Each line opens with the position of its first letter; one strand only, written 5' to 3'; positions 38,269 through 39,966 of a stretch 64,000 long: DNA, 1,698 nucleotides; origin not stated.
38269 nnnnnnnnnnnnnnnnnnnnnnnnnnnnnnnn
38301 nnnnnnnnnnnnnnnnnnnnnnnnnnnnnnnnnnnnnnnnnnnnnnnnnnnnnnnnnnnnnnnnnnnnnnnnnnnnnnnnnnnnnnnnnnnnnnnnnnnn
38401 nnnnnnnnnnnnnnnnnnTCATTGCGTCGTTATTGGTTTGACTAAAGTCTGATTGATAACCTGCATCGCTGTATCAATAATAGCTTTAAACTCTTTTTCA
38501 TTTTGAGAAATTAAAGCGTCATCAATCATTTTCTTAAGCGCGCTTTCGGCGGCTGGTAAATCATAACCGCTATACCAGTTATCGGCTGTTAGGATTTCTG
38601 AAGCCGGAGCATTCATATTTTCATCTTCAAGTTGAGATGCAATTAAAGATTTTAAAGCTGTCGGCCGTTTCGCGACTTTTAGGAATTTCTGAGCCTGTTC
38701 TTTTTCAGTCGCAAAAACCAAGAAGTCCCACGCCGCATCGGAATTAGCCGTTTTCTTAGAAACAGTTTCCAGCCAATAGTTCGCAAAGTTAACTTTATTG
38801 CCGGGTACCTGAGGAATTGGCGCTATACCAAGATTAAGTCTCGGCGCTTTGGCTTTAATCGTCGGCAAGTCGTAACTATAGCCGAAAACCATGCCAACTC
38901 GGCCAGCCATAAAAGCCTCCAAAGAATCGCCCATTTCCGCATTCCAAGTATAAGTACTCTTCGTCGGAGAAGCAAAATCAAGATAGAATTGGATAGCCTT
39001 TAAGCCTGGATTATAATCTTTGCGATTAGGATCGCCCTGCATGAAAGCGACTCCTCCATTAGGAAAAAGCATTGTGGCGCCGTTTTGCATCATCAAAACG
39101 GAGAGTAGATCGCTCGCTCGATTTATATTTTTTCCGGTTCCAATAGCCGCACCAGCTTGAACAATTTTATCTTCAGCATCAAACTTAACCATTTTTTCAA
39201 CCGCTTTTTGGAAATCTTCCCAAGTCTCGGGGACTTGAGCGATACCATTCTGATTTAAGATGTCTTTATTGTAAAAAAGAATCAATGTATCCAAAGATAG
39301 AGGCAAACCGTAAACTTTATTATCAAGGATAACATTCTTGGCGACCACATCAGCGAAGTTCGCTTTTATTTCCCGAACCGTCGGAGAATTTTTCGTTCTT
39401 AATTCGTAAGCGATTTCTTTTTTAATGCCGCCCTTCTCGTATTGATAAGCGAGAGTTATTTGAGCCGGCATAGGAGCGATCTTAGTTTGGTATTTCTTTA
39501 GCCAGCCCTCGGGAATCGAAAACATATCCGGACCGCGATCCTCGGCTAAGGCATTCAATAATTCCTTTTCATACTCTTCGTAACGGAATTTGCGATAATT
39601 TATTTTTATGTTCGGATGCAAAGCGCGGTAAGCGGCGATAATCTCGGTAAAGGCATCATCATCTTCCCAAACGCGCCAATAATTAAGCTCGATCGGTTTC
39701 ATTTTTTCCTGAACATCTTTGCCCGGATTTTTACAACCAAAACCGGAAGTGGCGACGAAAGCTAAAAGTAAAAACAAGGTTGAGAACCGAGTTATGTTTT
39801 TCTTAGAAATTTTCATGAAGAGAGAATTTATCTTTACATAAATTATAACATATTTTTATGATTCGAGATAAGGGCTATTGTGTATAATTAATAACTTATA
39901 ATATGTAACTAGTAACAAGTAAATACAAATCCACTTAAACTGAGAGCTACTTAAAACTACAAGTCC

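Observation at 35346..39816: Seven tandem secreted pilin-like (TrbC/VirB2-type) paralogs co-transcribed with an orphan solute-binding protein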

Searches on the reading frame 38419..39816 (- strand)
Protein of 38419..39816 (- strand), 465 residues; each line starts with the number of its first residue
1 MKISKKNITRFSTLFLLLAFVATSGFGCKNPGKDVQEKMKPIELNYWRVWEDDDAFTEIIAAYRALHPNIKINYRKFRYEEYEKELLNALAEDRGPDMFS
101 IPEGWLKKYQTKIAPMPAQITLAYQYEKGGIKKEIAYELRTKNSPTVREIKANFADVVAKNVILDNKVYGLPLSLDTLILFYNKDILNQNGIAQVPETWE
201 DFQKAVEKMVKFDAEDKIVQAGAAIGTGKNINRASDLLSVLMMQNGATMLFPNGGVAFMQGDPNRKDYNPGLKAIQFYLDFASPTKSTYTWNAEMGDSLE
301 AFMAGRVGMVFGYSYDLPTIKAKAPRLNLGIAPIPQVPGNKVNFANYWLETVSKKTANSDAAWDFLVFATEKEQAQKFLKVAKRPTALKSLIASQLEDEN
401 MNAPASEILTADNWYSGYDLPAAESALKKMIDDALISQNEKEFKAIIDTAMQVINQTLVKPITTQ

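Call 3: search_protein_families(library=pfam, proteins=[window:38419-39816:-], max_evalue=1)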
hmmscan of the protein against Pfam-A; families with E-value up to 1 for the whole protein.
window:38419-39816:- (465 aa): 4 families
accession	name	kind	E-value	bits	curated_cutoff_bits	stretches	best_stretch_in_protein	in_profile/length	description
PF13416.11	SBP_bac_8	-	1.1e-30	107.8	27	1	59-395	2-269/279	Bacterial extracellular solute-binding protein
PF01547.30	SBP_bac_1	-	1.8e-27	97.6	26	1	53-375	7-306/307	Bacterial extracellular solute-binding protein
PF13343.11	SBP_bac_6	-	0.0079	16.1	24.6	1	158-202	45-86/245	Bacterial extracellular solute-binding protein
PF08858.15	IDEAL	-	0.032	14.4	22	1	426-444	13-31/37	IDEAL domain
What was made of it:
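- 38419..39816 (-): 465-aa family-1 solute-binding-protein-fold lipoprotein (lipobox FGC at residues 26-28), with no ABC permease or ATPase partner nearby. Pfam SBP_bac_8 1.1e-30 and SBP_bac_1 1.8e-27 (call 3).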

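Call 4: search_protein_families(library=ncbifam, proteins=[window:38419-39816:-], max_evalue=1)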
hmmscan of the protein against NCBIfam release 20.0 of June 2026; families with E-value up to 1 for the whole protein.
window:38419-39816:- (465 aa): 7 families
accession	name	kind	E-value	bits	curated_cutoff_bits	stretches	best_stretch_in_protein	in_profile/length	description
NF053763.1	ABCarbgalBndGanS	equivalog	1.2e-13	50.6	700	1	148-212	118-182/420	galactooligosaccharide ABC transporter substrate-binding protein GanS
TIGR03850.1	bind_CPR_0540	equivalog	7.3e-09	34.7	299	1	13-208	5-190/437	carbohydrate ABC transporter substrate-binding protein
NF007011.0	PRK09474.1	equivalog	2.1e-05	23.5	291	1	148-211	109-166/396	maltose/maltodextrin ABC transporter substrate-binding protein MalE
TIGR03851.1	chitin_NgcE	equivalog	2.5e-05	23.4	399.65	1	150-211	135-195/450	N-acetylglucosamine/diacetylchitobiose ABC transporter substrate-binding protein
NF008211.0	PRK10974.1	equivalog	0.00058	18.6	411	1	167-335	137-293/439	sn-glycerol-3-phosphate ABC transporter substrate-binding protein UgpB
NF009814.0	PRK13299.1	equivalog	0.17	10.9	290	1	334-431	225-320/396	CCA tRNA nucleotidyltransferase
NF053725.2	Rv3103c_TM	domain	0.92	9.3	24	0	10-23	4-17/26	Rv3103c transmembrane domain-containing protein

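Call 15: find_encoding_contigs(protein=window:38419-39816:-, flank=10000, max_places=6)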
Protein window:38419-39816:- (465 aa): no gene with exactly this product is on record in the collection.

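Call 20: find_homologous_proteins(query=window:38419-39816:-, max_evalue=1e-10)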
Query window:38419-39816:- (465 aa): 2116 proteins with E <= 1e-10 among 8000 candidates; the best 120 are listed.
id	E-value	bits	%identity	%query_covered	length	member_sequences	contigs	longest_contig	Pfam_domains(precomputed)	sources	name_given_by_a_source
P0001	0.0e+0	1045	100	100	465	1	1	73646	PF13416.12,PF01547.31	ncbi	-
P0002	9.5e-185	633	60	96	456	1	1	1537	PF13416.12,PF01547.31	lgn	-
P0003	1.7e-184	632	60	96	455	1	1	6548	PF13416.12,PF01547.31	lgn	-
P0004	4.6e-183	627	59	98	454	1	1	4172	PF13416.12,PF01547.31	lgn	-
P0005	7.6e-183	626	61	97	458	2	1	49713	PF13416.12,PF01547.31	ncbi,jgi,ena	ncbi:MAG: extracellular solute-binding protein [Patescibacteria group bacterium]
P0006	1.5e-180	619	59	98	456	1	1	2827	PF13416.12,PF01547.31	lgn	-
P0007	2.2e-180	618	59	94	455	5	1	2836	PF13416.12,PF01547.31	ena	-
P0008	2.8e-179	615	59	97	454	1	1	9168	PF13416.12,PF01547.31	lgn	-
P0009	4.5e-179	614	58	98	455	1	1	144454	PF13416.12,PF01547.31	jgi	jgi:ABC-type glycerol-3-phosphate transport system substrate-binding protein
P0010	2.0e-178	612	59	96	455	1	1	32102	PF13416.12,PF01547.31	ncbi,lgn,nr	ncbi:MAG: extracellular solute-binding protein [Candidatus Buchananbacteria bacterium]|nr:extracellu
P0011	9.7e-177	606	58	98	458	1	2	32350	PF13416.12,PF01547.31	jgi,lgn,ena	-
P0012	4.0e-176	604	57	97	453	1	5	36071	PF13416.12,PF01547.31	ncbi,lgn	-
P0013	2.0e-175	602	59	96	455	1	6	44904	PF13416.12,PF01547.31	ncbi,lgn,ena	ncbi:MAG: extracellular solute-binding protein [Patescibacteria group bacterium]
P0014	4.4e-175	601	59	96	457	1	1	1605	PF01547.31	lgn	-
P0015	7.8e-175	600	58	94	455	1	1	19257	PF13416.12,PF01547.31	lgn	-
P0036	2.2e-162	559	55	97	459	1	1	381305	PF13416.12,PF01547.31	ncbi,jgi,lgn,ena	ncbi:MAG: extracellular solute-binding protein [Patescibacteria group bacterium]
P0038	1.6e-161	556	55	97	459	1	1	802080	PF13416.12,PF01547.31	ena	-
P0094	4.9e-151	522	52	97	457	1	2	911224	PF13416.12,PF01547.31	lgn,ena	-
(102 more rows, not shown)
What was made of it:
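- Tried and rejected: An exact look-up of the window's SBP in the contig index found nothing (call 15), although an identical protein from a 73.6-kb NCBI contig exists (call 20).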

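Call 21: find_encoding_contigs(protein=P0038, flank=10000, max_places=2)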
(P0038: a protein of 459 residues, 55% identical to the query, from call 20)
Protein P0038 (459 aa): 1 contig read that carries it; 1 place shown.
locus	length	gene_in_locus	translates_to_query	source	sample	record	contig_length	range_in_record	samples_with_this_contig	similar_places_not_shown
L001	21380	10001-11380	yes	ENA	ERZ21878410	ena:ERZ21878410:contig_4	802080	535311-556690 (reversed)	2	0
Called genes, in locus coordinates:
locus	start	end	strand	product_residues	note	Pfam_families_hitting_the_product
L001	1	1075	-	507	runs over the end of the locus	PF13541:ChlI, PF00158:Sigma54_activat (faint), PF00493:MCM (weak), PF01078:Mg_chelatase, PF07728:AAA_5, PF13335:Mg_chelatase_C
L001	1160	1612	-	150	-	PF01252:Peptidase_A8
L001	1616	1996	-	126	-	PF01258:zf-dskA_traR (weak)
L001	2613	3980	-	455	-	-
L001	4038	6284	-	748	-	PF01138:RNase_PH, PF03725:RNase_PH_C, PF01138:RNase_PH, PF00013:KH_1, PF00575:S1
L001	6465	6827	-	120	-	PF00312:Ribosomal_S15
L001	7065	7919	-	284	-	-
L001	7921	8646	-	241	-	-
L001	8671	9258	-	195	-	PF12773:DZR (weak)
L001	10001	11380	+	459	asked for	PF01547:SBP_bac_1, PF13416:SBP_bac_8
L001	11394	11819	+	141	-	PF18895:T4SS_pilin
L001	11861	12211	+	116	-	PF04956:TrbC (weak), PF18895:T4SS_pilin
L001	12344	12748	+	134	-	PF04956:TrbC (weak), PF18895:T4SS_pilin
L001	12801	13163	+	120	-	PF18895:T4SS_pilin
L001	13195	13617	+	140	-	PF18895:T4SS_pilin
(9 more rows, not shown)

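Call 22: find_encoding_contigs(protein=P0094, flank=10000, max_places=2)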
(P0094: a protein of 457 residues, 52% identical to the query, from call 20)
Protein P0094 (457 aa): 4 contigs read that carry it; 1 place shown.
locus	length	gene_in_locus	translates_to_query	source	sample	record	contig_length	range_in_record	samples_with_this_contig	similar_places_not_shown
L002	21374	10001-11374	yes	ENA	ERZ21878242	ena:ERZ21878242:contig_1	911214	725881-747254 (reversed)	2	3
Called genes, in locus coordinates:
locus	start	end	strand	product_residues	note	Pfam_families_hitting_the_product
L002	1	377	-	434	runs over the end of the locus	PF01794:Ferric_reduct, PF00970:FAD_binding_6 (weak), PF08022:FAD_binding_8, PF00175:NAD_binding_1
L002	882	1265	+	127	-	PF01258:zf-dskA_traR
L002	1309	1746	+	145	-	PF01252:Peptidase_A8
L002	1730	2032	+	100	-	-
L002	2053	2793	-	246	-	-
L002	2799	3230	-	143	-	PF02367:TsaE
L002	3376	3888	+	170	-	-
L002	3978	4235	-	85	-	PF00550:PP-binding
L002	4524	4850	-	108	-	PF01245:Ribosomal_L19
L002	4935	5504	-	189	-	PF13189:Cytidylate_kin2, PF13207:AAA_17, PF13238:AAA_18, PF02224:Cytidylate_kin (weak)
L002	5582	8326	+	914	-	PF02463:SMC_N, PF13304:AAA_21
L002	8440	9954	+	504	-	PF13541:ChlI, PF00158:Sigma54_activat (faint), PF01078:Mg_chelatase, PF00004:AAA (faint), PF07728:AAA_5, PF00493:MCM (weak), PF13335:Mg_chelatase_C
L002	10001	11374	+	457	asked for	PF01547:SBP_bac_1, PF13416:SBP_bac_8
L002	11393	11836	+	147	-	PF18895:T4SS_pilin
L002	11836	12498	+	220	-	PF12844:HTH_19 (weak), PF13413:HTH_25, PF09136:Glucodextran_B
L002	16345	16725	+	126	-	PF18895:T4SS_pilin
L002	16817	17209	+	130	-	PF18895:T4SS_pilin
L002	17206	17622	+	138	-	PF18895:T4SS_pilin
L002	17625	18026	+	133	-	PF18895:T4SS_pilin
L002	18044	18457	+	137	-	PF18895:T4SS_pilin (weak)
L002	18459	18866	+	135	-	PF18895:T4SS_pilin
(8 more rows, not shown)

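Call 23: find_encoding_contigs(protein=P0036, flank=10000, max_places=2)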
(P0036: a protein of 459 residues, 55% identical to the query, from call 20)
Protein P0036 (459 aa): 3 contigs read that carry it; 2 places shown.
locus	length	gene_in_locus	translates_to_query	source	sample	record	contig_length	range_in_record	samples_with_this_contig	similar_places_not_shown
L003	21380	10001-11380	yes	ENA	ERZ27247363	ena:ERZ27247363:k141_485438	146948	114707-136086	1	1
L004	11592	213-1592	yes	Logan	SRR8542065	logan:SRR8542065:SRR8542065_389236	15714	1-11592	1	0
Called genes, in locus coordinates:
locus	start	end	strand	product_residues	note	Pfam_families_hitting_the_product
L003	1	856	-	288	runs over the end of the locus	PF13541:ChlI, PF01078:Mg_chelatase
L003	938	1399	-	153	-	PF01252:Peptidase_A8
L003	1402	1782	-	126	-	PF01258:zf-dskA_traR (weak)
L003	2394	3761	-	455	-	-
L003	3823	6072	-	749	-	PF01138:RNase_PH, PF03725:RNase_PH_C, PF01138:RNase_PH, PF00013:KH_1, PF00575:S1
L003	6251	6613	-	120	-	PF00312:Ribosomal_S15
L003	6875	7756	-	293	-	-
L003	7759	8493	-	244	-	-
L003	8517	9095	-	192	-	-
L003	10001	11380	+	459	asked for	PF01547:SBP_bac_1, PF13416:SBP_bac_8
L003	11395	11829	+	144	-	PF18895:T4SS_pilin (weak)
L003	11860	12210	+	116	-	PF04956:TrbC, PF18895:T4SS_pilin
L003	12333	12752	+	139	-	PF04956:TrbC (weak), PF18895:T4SS_pilin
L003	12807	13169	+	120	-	PF18895:T4SS_pilin (weak)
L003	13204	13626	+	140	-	PF18895:T4SS_pilin (weak)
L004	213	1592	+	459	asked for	PF01547:SBP_bac_1, PF13416:SBP_bac_8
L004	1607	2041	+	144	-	PF18895:T4SS_pilin (weak)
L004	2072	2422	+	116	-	PF04956:TrbC, PF18895:T4SS_pilin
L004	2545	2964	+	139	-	PF04956:TrbC (weak), PF18895:T4SS_pilin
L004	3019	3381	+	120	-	PF18895:T4SS_pilin (weak)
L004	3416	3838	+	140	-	PF18895:T4SS_pilin (weak)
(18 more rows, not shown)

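Call 26: find_related_loci(query=A2, collection=genome_contigs, flank=7000)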
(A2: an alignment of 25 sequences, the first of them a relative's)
Query A2 (465 aa) in genome_contigs; peptide patterns used: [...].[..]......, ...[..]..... (x = any residue, [..] = any of these).
599 stretches matched a pattern (row limit reached: there are more); 507 encode a relative of the query (tblastn E <= 1e-3); the best 80 are kept; 80 distinct loci.
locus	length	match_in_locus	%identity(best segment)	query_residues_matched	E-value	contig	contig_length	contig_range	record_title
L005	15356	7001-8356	61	6-458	0e+0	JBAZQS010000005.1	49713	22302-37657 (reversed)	MAG: Patescibacteria group bacterium isolate SO_2017_SWC_59 scaffold_652_c1_LP-4_2017, whole genome shotgun sequence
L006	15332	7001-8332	59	14-458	0e+0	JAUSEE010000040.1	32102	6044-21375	MAG: Candidatus Buchananbacteria bacterium isolate E14_maxbin.167 E14_k141_851318, whole genome shotgun sequence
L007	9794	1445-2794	57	6-458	0e+0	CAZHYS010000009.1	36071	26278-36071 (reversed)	MAG TPA_asm: uncultured Gammaproteobacteria bacterium isolate SRP263991_co7_334 genome assembly, contig: NODE_1406_lengt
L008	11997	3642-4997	58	5-457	0e+0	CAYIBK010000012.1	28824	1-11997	MAG TPA_asm: uncultured Gammaproteobacteria bacterium isolate ERP119705_co19_912 genome assembly, contig: NODE_1170_leng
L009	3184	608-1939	59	14-458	0e+0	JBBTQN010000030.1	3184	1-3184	MAG: Patescibacteria group bacterium isolate H43-bin053_1 H43_bin053_1_000000000030, whole genome shotgun sequence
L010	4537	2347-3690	59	13-458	0e+0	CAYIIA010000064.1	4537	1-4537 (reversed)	MAG TPA_asm: uncultured Gammaproteobacteria bacterium isolate ERP119705_co20_556 genome assembly, contig: NODE_29810_len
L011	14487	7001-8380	56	2-458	5e-178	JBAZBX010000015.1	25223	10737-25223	MAG: Patescibacteria group bacterium isolate SO_2017_GW1_122 NODE_7993_length_25223_cov_2.982268_OW334_2017, whole genom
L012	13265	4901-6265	56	3-458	2e-177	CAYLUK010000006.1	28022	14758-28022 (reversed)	MAG TPA_asm: uncultured Gammaproteobacteria bacterium isolate SRP062349_co1_88 genome assembly, contig: NODE_194_length_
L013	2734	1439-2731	60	6-437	0e+0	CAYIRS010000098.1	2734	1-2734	MAG TPA_asm: uncultured Gammaproteobacteria bacterium isolate ERP119705_co25_105 genome assembly, contig: NODE_72210_len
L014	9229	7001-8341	58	10-458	3e-174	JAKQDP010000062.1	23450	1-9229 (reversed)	MAG: bacterium isolate USDE_maxbin.058 k141_1355529, whole genome shotgun sequence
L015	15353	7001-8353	54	7-458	8e-169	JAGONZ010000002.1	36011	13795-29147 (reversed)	MAG: Candidatus Buchananbacteria bacterium isolate Gw_Eff_bin_20 Gw_Eff_2088_length_36011_cov_5.495792, whole genome sho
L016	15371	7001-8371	53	9-461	8e-167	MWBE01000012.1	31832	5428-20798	MAG: Parcubacteria group bacterium ADurb.Bin326 BWY53_contig000012, whole genome shotgun sequence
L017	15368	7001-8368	53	5-458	2e-164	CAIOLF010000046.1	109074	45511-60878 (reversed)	MAG: Candidatus Buchananbacteria bacterium isolate AlinenSediments_bin-3511 genome assembly, contig: bin-3511:46/72, who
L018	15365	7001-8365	53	10-458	2e-163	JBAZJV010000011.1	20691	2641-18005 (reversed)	MAG: Patescibacteria group bacterium isolate SO_2017_LW4_128 scaffold_5166_c1_LW137-91_2017, whole genome shotgun sequen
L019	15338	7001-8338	54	14-458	1e-162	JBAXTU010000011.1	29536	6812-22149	MAG: bacterium isolate ELA643 MAG643_11, whole genome shotgun sequence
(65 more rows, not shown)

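Call 38: search_solved_structures(query=A2, max_evalue=0.001)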
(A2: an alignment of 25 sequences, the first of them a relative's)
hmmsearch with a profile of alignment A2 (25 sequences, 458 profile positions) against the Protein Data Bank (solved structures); distinct sequences matched with E-value up to 0.001: 84 (the best 60 are shown).
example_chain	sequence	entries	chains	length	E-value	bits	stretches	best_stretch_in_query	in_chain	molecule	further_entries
4r9f_A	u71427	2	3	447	1.3e-25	93.1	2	149-381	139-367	MBP1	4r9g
4qrz_A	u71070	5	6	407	1.3e-19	73.2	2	155-211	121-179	ABC-TYPE SUGAR TRANSPORTER | ABC transporter, substrate binding protein (Sugar)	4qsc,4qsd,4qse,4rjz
3uor_A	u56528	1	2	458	2.6e-19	72.2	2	151-208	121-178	ABC transporter sugar binding protein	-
8art_A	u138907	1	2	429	7.2e-18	67.5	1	148-205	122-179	Putative secreted maltose-binding protein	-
9xf5_A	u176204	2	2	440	4.2e-17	64.9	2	3-106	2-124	ABC transporter substrate-binding protein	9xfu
6rjy_A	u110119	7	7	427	4.7e-16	61.5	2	138-378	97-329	Arabino-oligosaccharids-binding protein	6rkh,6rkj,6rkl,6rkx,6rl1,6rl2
1eu8_A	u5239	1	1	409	8.4e-16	60.7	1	162-373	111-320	TREHALOSE/MALTOSE BINDING PROTEIN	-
4rk2_A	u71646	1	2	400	1.8e-14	56.3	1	157-207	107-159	Putative sugar ABC transporter, substrate-binding protein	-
5tu0_A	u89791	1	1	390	3.4e-14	55.4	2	148-188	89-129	Lmo2125 protein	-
9xor_A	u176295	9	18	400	1.2e-13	53.5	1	152-207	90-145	maltose-binding protein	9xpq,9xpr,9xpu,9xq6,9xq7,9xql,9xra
3k01_A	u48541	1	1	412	1.7e-13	53.1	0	162-208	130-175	Acarbose/maltose binding protein GacH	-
3jzj_A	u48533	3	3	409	1.8e-13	53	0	162-208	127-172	Acarbose/maltose binding protein GacH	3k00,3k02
5ci5_A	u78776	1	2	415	2.3e-13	52.6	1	166-388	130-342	Extracellular solute-binding protein family 1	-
4g68_B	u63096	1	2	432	5.8e-13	51.3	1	28-97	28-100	ABC transporter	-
5ysb_A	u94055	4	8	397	6.4e-13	51.2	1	156-211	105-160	Lin1841 protein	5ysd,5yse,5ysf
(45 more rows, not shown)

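Call 43: predict_structure(alignment_id=A2)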
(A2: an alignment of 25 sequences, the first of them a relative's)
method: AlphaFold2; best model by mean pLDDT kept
length: 465 residues; sequences in the alignment: 25
mean_pLDDT: 90.6   pTM: 0.85
mean pLDDT of the five models: 90.6, 88.7, 88.1, 87.2, 59.4
residues with pLDDT >= 90: 365; 70-90: 70; 50-70: 20; < 50: 10
segments of 3 or more residues with pLDDT < 50: 1-4, 25-28
pLDDT, mean of each block of 10 residues (from residue 1): 51 68 52 87 95 93 96 93 92 89 92 96 87 86 95 93 94 94 97 96 97 94 95 94 94 90 88 96 94 94 96 92 95 94 94 96 97 94 91 90 92 91 95 94 96 93 59
secondary structure, 60 per line:
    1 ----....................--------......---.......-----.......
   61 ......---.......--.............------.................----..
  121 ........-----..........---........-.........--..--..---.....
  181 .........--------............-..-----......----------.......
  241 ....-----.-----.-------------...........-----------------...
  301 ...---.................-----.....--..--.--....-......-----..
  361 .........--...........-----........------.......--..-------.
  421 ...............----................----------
elements in order: H5-24 H33-38 E42-48 H54-66 E70-76 H79-91 E98-102 H103-112 E119-128 E134-143 H147-153 H156-162 E176-183 H184-189 H199-209 E218-223 H234-244 H270-280 H298-303 E307-313 H314-323 E329-333 E343-346 E348-353 H359-369 H372-382 H389-395 H402-408 H420-435 H440-455
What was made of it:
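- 38419..39816 (-): AF2 model pLDDT 90.6 (call 43).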
